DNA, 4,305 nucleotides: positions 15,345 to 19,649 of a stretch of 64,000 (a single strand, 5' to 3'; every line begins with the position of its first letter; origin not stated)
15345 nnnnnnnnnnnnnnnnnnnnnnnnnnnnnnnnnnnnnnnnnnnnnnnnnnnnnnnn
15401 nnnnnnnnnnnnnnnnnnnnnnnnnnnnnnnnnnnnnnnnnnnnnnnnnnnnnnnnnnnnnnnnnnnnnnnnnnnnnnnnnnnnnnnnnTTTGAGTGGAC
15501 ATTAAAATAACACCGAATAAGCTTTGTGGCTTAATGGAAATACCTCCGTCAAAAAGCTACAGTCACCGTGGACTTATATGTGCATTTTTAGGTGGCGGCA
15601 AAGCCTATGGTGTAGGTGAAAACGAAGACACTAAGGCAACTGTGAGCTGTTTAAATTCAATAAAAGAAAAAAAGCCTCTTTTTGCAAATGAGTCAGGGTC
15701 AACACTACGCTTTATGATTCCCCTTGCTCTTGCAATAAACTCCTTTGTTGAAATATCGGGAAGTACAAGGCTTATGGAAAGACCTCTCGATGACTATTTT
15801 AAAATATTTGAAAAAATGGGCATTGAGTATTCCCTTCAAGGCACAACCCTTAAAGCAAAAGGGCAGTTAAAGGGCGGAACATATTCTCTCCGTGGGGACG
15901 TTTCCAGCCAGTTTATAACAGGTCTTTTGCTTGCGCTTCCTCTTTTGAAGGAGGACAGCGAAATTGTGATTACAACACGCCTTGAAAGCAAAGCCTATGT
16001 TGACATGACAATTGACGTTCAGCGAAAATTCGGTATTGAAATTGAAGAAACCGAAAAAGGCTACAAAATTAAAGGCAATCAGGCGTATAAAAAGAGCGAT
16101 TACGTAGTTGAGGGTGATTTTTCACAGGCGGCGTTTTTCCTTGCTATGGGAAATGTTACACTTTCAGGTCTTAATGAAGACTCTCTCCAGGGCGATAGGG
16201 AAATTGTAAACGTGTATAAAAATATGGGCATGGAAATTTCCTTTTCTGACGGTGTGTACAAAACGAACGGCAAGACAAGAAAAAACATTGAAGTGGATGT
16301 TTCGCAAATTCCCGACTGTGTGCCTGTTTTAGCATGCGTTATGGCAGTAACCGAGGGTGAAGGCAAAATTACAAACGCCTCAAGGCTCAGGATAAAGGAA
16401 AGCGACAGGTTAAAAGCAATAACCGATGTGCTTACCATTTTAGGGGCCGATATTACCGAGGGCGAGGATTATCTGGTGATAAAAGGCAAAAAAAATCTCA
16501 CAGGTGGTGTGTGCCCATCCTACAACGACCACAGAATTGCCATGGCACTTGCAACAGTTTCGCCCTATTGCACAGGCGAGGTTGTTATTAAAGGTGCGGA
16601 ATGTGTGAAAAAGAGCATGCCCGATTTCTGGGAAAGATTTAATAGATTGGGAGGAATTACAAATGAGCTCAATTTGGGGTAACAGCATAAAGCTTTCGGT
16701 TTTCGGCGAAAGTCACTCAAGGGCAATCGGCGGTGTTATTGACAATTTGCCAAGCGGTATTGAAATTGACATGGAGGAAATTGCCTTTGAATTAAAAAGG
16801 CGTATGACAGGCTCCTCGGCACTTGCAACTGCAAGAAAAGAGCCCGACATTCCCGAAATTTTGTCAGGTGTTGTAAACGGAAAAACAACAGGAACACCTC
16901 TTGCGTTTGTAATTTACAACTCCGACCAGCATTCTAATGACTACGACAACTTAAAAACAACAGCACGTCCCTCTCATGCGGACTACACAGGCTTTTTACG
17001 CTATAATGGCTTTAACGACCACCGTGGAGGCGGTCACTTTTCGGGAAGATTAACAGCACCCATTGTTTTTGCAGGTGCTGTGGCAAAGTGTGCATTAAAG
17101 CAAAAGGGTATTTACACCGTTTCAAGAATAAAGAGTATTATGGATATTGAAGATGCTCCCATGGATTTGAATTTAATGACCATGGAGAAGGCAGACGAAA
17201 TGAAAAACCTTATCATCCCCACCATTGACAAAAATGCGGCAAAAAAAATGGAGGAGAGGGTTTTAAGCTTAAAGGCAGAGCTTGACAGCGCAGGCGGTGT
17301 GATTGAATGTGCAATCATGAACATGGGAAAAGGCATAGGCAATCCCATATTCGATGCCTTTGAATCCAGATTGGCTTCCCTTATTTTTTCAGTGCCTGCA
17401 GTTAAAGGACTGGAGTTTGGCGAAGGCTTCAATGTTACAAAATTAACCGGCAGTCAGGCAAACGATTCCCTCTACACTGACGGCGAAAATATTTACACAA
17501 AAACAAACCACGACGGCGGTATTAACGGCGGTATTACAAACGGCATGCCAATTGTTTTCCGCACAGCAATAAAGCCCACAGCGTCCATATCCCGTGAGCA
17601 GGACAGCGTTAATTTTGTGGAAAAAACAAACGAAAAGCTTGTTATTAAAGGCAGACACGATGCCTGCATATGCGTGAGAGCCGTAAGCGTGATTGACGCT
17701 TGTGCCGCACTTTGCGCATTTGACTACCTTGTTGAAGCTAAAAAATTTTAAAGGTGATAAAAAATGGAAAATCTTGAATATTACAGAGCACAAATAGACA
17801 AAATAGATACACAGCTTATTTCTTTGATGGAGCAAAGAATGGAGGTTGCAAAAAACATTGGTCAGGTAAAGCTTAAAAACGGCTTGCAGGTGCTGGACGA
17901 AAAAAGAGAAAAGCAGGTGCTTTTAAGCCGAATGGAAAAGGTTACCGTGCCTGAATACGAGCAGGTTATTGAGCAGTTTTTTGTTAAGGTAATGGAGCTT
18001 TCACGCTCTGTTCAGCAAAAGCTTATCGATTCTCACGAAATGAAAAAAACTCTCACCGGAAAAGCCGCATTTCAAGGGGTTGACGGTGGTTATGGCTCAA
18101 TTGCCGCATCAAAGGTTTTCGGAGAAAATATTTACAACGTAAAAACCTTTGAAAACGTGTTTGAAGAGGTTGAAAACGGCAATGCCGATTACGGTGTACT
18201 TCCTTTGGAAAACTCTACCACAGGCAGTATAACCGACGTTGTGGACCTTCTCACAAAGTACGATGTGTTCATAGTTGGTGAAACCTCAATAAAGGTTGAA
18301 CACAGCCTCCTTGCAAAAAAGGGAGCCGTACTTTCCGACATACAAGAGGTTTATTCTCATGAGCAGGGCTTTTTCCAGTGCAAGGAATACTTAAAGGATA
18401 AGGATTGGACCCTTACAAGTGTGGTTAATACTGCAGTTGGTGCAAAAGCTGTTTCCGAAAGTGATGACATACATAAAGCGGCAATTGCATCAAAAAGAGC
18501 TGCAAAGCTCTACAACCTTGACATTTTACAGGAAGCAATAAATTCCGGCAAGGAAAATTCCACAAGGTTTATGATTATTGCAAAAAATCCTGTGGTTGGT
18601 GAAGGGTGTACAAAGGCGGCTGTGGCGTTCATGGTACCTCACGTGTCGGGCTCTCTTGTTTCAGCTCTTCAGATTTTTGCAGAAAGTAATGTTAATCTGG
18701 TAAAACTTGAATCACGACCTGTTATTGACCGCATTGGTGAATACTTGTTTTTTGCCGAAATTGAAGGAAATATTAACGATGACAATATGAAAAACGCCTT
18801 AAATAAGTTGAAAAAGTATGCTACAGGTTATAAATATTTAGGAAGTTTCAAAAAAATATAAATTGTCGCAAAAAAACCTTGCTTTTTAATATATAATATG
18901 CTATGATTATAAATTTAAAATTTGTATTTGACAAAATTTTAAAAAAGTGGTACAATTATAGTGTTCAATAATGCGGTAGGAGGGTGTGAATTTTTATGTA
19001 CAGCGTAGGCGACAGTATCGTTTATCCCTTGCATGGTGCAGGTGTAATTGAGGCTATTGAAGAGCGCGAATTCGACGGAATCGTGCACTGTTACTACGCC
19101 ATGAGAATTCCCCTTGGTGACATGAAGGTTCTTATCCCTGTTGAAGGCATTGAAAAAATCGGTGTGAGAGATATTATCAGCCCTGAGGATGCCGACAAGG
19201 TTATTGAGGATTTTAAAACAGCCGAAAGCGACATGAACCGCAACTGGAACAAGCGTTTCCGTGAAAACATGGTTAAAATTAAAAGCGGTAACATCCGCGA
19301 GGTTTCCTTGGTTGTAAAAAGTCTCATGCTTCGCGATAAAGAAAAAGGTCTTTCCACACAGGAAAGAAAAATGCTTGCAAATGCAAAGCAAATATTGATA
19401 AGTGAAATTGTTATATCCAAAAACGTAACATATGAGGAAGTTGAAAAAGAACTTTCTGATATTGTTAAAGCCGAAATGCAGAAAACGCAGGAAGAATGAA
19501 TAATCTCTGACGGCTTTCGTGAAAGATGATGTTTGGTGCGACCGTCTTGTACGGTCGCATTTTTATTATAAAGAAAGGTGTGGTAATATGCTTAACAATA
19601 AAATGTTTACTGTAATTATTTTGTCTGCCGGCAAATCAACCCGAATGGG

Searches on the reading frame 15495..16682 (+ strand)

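Call 57: search_protein_families(library=pfam, proteins=[window:15495-16682:+])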
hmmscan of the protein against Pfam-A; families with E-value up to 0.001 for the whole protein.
window:15495-16682:+ (395 aa): 1 family
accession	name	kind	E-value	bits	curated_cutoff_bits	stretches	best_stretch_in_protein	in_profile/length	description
PF00275.25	EPSP_synthase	-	8.4e-82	275.5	22.8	1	46-381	67-416/417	EPSP synthase (3-phosphoshikimate 1-carboxyvinyltransferase)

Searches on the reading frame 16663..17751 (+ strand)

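Call 57: search_protein_families(library=pfam, proteins=[window:16663-17751:+])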
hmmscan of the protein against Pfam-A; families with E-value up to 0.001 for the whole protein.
window:16663-17751:+ (362 aa): 1 family
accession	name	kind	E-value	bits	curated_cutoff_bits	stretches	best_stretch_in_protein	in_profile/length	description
PF01264.26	Chorismate_synt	-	5.8e-121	403.6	27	1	10-355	2-325/327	Chorismate synthase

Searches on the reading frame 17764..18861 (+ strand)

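Call 57: search_protein_families(library=pfam, proteins=[window:17764-18861:+])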
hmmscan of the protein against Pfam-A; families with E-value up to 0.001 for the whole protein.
window:17764-18861:+ (365 aa): 3 families
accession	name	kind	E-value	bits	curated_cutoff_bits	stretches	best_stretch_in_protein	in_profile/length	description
PF00800.23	PDT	-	4.8e-55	186.6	25.2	1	102-275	2-179/181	Prephenate dehydratase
PF01817.26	CM_2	-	3.5e-21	75.6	27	1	7-85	1-80/80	Chorismate mutase type II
PF01842.31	ACT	-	1.8e-07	31.2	27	1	290-349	6-64/66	ACT domain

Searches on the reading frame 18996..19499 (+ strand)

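Call 57: search_protein_families(library=pfam, proteins=[window:18996-19499:+])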
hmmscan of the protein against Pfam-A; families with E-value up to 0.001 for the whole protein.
window:18996-19499:+ (167 aa): 2 families
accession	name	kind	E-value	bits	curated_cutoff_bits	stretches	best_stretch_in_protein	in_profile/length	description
PF21095.3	CarD_C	-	1.6e-30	105.4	23.1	1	68-153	1-86/87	CarD, C-terminal domain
PF02559.22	CarD_TRCF_RID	-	6.9e-13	48.9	23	1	2-60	1-56/57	CarD-like/TRCF RID domain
